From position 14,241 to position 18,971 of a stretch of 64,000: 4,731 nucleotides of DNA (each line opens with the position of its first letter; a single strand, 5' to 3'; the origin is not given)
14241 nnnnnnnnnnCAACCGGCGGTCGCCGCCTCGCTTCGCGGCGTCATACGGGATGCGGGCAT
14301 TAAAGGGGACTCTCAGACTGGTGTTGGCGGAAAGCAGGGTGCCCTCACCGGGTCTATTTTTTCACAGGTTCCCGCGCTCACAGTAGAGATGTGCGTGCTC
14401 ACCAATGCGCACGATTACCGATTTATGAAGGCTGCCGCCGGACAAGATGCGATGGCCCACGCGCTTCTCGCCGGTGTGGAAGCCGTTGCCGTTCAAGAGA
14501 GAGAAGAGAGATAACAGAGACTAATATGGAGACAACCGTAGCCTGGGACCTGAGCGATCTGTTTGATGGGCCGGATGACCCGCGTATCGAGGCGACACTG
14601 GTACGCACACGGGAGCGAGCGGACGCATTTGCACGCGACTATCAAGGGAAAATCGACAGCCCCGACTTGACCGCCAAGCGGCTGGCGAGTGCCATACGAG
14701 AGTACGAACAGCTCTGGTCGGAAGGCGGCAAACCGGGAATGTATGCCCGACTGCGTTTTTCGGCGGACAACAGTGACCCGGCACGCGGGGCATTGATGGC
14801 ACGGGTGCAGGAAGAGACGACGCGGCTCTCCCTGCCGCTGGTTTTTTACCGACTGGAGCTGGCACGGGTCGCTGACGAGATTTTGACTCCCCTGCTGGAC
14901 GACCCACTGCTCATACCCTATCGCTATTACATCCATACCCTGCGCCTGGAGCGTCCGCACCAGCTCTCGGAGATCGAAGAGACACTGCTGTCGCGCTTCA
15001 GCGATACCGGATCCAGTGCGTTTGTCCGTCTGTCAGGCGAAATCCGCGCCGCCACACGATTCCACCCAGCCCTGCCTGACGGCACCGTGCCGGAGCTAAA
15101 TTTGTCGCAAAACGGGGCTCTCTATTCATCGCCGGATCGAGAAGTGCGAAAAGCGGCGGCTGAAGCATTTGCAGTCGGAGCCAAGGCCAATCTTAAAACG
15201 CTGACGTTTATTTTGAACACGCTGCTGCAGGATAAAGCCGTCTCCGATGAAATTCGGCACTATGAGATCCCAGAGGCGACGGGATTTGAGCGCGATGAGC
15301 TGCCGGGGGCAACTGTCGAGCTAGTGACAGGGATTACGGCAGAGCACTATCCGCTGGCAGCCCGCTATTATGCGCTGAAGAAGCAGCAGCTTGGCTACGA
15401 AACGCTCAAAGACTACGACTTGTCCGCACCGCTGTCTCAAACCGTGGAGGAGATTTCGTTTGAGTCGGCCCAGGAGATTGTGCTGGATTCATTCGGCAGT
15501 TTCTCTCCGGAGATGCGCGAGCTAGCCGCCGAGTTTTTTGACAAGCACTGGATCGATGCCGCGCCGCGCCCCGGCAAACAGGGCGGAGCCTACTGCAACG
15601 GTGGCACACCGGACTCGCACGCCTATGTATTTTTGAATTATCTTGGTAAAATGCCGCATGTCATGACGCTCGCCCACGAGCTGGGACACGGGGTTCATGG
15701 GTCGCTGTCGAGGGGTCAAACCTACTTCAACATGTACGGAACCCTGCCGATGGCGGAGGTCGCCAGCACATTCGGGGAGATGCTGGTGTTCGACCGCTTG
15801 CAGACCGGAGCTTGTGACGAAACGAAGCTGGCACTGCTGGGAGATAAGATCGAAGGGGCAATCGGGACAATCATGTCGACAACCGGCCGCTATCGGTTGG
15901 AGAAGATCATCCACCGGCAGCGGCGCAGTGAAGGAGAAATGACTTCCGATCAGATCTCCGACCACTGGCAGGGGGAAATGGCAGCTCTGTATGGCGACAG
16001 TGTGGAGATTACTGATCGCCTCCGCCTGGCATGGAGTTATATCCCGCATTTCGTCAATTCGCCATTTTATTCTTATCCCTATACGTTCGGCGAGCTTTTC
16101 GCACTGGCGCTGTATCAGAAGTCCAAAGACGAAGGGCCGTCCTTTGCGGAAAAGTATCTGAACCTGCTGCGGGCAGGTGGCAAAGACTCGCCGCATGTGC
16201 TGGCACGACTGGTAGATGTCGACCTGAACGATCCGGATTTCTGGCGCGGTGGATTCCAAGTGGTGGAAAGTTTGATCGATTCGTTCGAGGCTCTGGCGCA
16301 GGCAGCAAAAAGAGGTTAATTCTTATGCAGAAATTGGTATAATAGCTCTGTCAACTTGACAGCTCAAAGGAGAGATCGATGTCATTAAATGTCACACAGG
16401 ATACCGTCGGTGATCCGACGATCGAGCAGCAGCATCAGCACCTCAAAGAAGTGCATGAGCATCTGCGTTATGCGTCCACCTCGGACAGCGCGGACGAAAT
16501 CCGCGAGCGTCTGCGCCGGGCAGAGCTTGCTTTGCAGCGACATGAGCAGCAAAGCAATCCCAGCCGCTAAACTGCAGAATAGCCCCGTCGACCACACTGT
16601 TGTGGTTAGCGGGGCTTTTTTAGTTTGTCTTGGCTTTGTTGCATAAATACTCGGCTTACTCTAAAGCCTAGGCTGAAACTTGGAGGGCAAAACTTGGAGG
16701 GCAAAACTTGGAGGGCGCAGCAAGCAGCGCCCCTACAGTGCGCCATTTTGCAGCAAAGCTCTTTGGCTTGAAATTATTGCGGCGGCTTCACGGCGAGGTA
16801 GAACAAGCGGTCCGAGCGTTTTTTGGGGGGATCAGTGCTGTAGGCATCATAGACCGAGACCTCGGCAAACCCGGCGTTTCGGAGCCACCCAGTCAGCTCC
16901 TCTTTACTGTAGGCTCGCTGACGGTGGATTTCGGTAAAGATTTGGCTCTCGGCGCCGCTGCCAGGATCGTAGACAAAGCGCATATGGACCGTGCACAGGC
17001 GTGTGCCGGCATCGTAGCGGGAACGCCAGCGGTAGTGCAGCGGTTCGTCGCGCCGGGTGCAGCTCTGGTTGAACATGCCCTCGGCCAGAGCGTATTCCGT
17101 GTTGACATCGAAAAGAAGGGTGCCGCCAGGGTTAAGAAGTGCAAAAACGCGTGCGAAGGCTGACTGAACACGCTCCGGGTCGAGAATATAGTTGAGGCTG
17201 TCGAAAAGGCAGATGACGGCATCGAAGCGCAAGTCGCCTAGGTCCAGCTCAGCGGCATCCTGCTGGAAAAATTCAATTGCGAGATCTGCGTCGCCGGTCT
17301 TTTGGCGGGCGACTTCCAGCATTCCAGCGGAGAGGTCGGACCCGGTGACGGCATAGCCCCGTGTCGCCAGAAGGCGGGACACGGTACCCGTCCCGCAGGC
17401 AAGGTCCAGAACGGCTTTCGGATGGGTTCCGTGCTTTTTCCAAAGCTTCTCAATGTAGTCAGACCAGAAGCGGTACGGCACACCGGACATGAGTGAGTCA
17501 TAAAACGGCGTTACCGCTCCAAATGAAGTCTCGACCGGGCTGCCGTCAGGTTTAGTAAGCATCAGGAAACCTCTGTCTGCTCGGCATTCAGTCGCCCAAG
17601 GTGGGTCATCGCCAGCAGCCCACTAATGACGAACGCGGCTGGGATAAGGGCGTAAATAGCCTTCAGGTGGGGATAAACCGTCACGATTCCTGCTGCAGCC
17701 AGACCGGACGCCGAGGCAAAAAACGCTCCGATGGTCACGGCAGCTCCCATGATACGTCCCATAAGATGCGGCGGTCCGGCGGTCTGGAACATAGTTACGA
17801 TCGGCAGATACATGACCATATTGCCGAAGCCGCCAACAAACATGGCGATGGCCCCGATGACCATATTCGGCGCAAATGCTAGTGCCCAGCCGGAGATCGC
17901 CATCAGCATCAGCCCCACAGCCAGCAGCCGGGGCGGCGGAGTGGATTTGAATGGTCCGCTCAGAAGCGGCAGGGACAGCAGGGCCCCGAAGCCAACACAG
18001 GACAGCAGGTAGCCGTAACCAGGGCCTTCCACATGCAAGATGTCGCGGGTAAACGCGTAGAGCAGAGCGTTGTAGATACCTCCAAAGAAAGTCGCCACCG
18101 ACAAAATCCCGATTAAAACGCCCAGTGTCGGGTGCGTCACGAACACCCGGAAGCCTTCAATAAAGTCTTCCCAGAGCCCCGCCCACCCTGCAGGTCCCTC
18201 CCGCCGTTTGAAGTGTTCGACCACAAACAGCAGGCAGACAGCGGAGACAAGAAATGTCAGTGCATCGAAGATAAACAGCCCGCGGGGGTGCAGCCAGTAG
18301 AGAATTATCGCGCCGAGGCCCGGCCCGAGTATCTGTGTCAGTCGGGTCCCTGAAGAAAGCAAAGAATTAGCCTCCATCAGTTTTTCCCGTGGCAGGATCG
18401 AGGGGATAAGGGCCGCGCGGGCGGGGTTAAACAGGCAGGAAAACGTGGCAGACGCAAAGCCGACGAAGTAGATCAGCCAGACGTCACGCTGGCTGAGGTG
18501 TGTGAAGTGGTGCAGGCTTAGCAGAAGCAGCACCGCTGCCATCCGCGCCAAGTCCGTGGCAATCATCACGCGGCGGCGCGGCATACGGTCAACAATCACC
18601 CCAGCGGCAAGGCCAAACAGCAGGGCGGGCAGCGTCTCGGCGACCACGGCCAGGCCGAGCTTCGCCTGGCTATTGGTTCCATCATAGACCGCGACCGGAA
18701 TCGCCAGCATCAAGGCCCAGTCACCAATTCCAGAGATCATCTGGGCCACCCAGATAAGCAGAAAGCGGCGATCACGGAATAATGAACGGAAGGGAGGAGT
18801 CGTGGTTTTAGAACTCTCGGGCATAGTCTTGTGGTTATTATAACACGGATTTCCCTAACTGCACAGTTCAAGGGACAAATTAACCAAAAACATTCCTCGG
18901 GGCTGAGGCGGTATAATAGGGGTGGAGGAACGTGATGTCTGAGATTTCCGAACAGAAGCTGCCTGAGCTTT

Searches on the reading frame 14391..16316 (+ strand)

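Call 66: search_protein_families(library=pfam, proteins=[window:14391-16316:+], max_evalue=0.00001)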
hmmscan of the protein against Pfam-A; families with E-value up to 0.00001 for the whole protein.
window:14391-16316:+ (642 aa): 2 families
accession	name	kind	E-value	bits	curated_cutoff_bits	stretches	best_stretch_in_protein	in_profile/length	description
PF01432.26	Peptidase_M3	-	3.3e-42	145.8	27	1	244-619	2-452/457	Peptidase family M3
PF08439.15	Peptidase_M3_N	-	6e-13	49.2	25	1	156-224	1-70/70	Oligopeptidase F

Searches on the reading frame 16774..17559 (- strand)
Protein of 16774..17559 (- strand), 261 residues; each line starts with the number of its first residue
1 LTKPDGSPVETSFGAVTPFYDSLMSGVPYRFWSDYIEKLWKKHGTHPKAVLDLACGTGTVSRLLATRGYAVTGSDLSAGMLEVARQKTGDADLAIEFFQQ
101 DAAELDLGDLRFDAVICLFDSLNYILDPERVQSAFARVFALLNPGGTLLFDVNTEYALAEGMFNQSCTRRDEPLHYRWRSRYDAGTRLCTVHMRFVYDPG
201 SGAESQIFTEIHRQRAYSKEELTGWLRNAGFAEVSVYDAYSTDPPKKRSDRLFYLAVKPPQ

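Call 66: search_protein_families(library=pfam, proteins=[window:16774-17559:-], max_evalue=0.00001)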
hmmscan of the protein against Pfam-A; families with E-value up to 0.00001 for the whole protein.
window:16774-17559:- (261 aa): 8 families
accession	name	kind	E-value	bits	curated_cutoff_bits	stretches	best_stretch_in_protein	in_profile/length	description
PF13649.12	Methyltransf_25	-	4.3e-24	85.5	27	1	50-146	1-97/97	Methyltransferase domain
PF08241.18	Methyltransf_11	-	4.1e-19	69.5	21.2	1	51-150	1-95/95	Methyltransferase domain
PF13489.12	Methyltransf_23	-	4.5e-17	62.7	27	1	30-235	7-163/164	Methyltransferase domain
PF08242.18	Methyltransf_12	-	5.6e-16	59.5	30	1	51-148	1-98/98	Methyltransferase domain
PF13847.12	Methyltransf_31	-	4e-14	53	27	1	48-168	5-127/145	Methyltransferase domain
PF01209.24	Ubie_methyltran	-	7.1e-12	45.6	20.1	1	10-149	10-150/233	ubiE/COQ5 methyltransferase family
PF05401.17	NodS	-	5.1e-08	33.4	24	1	47-151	44-145/201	Nodulation protein S (NodS)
PF05175.20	MTS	-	7.7e-06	26.1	23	0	46-117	31-104/170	Methyltransferase small domain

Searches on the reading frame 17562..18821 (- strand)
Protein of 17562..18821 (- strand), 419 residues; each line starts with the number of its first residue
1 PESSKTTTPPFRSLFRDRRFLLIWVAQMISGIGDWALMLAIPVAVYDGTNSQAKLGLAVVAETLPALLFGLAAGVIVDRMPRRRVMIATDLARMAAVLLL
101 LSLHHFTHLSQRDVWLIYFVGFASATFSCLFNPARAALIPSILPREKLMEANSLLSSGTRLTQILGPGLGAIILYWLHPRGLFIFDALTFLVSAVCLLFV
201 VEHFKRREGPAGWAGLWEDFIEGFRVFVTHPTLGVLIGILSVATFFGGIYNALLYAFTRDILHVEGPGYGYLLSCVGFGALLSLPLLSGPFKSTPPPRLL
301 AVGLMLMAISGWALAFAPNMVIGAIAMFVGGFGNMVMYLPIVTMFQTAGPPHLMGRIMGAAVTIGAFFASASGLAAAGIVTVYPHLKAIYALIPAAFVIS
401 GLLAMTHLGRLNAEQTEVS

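Call 66: search_protein_families(library=pfam, proteins=[window:17562-18821:-], max_evalue=0.00001)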
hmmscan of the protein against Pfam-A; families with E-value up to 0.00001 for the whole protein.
window:17562-18821:- (419 aa): 2 families
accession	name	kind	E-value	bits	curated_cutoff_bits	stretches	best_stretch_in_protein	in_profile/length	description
PF07690.21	MFS_1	-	3.2e-39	135.3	33.4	1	23-370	1-344/347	Major Facilitator Superfamily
PF05977.19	MFS_3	-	1e-33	117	27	1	15-408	7-392/524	Transmembrane secretion effector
